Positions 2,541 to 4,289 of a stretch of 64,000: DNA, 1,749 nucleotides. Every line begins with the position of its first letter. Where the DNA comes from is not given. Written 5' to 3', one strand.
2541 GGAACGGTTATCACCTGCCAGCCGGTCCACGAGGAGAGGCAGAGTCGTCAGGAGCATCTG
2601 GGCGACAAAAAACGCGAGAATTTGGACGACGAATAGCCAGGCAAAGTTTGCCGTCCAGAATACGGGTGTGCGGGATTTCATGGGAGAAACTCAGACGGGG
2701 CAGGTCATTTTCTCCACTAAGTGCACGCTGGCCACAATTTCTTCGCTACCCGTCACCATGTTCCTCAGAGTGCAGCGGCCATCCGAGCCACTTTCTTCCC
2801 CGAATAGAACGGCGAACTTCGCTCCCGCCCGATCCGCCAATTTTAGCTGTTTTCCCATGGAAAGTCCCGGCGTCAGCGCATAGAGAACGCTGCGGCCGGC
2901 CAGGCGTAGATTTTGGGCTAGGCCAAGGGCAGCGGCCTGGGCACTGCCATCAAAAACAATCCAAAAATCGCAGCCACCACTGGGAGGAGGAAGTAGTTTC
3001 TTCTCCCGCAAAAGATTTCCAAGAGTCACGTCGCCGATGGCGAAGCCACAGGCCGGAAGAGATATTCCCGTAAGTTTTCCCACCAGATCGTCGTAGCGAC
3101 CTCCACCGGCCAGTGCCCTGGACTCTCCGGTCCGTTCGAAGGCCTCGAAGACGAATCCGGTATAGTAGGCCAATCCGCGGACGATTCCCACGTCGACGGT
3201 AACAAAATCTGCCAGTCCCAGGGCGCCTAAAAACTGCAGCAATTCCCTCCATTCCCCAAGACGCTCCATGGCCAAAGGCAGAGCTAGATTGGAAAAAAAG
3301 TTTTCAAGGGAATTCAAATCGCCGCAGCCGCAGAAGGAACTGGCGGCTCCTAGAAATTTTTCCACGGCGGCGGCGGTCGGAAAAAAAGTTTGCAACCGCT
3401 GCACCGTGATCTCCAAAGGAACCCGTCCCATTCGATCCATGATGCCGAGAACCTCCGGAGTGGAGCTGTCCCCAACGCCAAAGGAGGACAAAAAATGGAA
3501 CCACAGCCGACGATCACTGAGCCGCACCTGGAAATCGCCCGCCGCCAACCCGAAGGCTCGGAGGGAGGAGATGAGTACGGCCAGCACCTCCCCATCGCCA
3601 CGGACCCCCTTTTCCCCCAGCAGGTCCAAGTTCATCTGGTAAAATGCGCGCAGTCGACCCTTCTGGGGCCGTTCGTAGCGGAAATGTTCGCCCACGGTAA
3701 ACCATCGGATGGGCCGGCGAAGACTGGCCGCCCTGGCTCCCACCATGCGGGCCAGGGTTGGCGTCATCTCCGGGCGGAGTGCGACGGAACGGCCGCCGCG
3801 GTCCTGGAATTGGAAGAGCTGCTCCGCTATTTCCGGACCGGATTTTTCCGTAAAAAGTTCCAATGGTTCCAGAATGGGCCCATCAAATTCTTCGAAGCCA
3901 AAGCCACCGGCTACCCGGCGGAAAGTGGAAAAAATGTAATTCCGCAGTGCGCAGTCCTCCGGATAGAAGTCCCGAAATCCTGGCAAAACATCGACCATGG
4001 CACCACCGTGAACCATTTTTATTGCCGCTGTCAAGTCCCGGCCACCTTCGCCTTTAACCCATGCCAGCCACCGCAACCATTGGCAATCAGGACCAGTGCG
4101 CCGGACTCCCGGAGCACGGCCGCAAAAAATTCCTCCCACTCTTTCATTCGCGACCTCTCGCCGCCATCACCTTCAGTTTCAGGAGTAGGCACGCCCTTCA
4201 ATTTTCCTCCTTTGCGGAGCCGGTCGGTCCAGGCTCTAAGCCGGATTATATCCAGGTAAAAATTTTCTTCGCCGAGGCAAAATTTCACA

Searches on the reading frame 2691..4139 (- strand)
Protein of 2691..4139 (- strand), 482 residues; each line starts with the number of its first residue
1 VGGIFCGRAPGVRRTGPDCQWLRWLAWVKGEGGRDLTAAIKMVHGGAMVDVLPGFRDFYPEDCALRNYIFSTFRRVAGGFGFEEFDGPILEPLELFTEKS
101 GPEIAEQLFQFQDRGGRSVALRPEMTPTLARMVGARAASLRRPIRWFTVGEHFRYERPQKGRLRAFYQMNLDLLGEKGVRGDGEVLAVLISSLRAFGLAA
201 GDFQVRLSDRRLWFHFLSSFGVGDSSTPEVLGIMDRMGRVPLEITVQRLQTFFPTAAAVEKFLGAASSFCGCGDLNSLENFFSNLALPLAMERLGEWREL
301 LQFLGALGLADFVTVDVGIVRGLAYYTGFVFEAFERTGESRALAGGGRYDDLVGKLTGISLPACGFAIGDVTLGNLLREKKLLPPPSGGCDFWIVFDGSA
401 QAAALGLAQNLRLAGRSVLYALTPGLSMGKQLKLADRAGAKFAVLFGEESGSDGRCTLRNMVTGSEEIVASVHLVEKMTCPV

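Call 7: search_protein_families(library=pfam, proteins=[window:2691-4139:-], max_evalue=0.01)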
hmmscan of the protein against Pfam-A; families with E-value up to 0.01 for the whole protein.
window:2691-4139:- (482 aa): 4 families
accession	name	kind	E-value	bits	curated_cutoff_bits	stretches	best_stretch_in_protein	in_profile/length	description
PF13393.11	tRNA-synt_His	-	1.3e-47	163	25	1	54-368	1-303/308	Histidyl-tRNA synthetase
PF03129.25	HGTP_anticodon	-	9.1e-08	32.6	21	1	399-477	13-90/94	Anticodon binding domain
PF00587.30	tRNA-synt_2b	-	5.2e-06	27.1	29.3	1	109-173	1-69/179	tRNA synthetase class II core domain (G, H, P, S and T)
PF01409.25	tRNA-synt_2d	-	0.00046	20.2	19.8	1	105-175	64-134/246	tRNA synthetases class II core domain (F)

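Call 13: find_encoding_contigs(protein=window:2691-4016:-, flank=10000, max_places=10)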
Protein window:2691-4016:- (441 aa): 1 contig read that carries it; 1 place shown.
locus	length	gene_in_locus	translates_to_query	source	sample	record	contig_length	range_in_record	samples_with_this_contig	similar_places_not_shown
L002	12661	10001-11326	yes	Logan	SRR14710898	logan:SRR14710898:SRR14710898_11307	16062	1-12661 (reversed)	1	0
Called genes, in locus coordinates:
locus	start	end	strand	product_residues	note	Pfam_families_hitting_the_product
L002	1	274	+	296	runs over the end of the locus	PF08478:POTRA_1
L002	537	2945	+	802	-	PF00999:Na_H_Exchanger, PF02080:TrkA_C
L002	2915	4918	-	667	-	PF01734:Patatin (weak)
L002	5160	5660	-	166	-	PF01648:ACPS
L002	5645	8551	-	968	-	PF07517:SecA_DEAD, PF00270:DEAD (faint), PF01043:SecA_PP_bind, PF21090:P-loop_SecA, PF07516:SecA_SW, PF02810:SEC-C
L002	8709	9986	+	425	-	-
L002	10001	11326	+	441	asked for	PF13393:tRNA-synt_His, PF00587:tRNA-synt_2b (weak), PF03129:HGTP_anticodon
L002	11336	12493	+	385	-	PF07690:MFS_1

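Call 32: find_related_loci(query=window:2691-4016:-, collection=genome_contigs, flank=10000)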
Query window:2691-4016:- (441 aa) in genome_contigs; peptide patterns used: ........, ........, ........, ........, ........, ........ (x = any residue, [..] = any of these).
600 stretches matched a pattern (row limit reached: there are more); 570 encode a relative of the query (tblastn E <= 1e-3); the best 80 are kept; 80 distinct loci.
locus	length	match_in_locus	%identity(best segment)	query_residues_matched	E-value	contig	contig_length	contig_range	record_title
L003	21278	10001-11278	51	7-438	3e-143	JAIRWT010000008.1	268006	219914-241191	MAG: Puniceicoccales bacterium isolate Gsp477_bin122 k119_4727762, whole genome shotgun sequence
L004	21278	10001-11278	55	7-433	4e-139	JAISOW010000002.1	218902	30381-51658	MAG: Puniceicoccales bacterium isolate Iy174_bin61 k119_1907548, whole genome shotgun sequence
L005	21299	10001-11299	52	1-435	4e-138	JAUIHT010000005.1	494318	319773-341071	MAG: Verrucomicrobiia bacterium isolate Co_bin.226 NODE_126_length_494318_cov_1.818346, whole genome shotgun sequence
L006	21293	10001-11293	49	4-437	2e-135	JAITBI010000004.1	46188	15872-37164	MAG: Puniceicoccales bacterium isolate Ncb351_bin8 k119_3891589, whole genome shotgun sequence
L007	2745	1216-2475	51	9-425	2e-141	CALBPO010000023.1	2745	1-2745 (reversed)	MAG TPA_asm: uncultured Opitutae bacterium isolate ERR2098405_bin.123_CONCOCT_v1.1_MAG genome assembly, contig: ERZ80287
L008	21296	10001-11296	51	10-438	5e-134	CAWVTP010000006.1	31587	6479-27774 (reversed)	MAG TPA_asm: uncultured Puniceicoccaceae bacterium isolate ERR3589583_concoct_116 genome assembly, contig: ERZ7462696.11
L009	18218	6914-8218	52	7-438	4e-134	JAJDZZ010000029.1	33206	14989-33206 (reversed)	MAG: Opitutales bacterium isolate jk18x7bins.13 k141_2887961, whole genome shotgun sequence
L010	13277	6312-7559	53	9-425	6e-134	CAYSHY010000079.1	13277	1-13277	MAG TPA_asm: uncultured Puniceicoccaceae bacterium isolate SRP268622_co1_563 genome assembly, contig: NODE_10794_length_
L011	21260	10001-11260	50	9-425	2e-133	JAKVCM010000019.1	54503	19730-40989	MAG: Puniceicoccaceae bacterium isolate ALOHA_ZT_54 ZT-Puniceicoccaceae-1_19, whole genome shotgun sequence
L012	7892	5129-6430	50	9-439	2e-133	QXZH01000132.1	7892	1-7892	MAG: Opitutaceae bacterium isolate NorthSea_HE361-14_B30 BWM14_Refined_14_132, whole genome shotgun sequence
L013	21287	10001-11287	50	11-436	1e-132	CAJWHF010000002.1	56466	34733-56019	MAG TPA_asm: uncultured Opitutae bacterium isolate ERR599050_bin.126_MetaBAT_v2.12.1_MAG genome assembly, contig: NODE_6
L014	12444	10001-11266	53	7-438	2e-132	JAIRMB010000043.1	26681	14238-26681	MAG: Puniceicoccales bacterium isolate Cc175_bin8 k119_1329080, whole genome shotgun sequence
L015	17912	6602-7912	51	3-439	3e-132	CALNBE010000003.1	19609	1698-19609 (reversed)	MAG TPA_asm: uncultured Opitutae bacterium isolate SRR1561996_bin.4_CONCOCT_v1.1_MAG genome assembly, contig: ERZ724032.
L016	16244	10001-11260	50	9-425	9e-132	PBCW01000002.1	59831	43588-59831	MAG: Rhodospirillaceae bacterium isolate SP3966 7092, whole genome shotgun sequence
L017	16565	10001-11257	52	11-426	7e-132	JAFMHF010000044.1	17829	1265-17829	MAG: Puniceicoccaceae bacterium isolate DEBay_Spr20G08_39 NODE_2287_length_17829_cov_17.9552, whole genome shotgun seque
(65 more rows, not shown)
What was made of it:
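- Tried and rejected: HisRS-anchored synteny scan (call 32).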
